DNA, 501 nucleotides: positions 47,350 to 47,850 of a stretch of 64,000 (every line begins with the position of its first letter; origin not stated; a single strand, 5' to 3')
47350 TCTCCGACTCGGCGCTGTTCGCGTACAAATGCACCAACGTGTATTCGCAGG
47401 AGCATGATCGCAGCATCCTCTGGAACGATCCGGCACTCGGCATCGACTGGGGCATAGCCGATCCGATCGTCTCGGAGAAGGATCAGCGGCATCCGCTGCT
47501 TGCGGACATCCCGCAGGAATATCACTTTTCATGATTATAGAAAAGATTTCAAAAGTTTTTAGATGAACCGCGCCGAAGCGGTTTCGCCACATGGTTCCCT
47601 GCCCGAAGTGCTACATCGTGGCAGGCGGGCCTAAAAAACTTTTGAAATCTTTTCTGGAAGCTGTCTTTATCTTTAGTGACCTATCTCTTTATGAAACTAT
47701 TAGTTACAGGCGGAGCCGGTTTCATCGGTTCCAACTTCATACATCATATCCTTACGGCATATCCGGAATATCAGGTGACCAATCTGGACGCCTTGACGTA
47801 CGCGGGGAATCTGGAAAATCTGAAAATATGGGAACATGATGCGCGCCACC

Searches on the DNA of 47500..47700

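Call 52: search_rna_families(source=window, start=47500, end=47700, threshold=evalue, max_evalue=5)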
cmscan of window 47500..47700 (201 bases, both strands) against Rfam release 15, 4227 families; matches with E-value up to 5: 2.
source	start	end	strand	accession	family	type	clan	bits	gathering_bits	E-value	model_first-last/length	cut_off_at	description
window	47539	47655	-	RF03743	MIR7696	Gene; miRNA;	-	18.3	83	0.41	1-88/88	no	MIR7696 microRNA precursor family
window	47556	47647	+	RF01514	Afu_513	Gene; snRNA; snoRNA; CD-box;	-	17.6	48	0.062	1-103/103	no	A. fumigatus snoRNA Afu_513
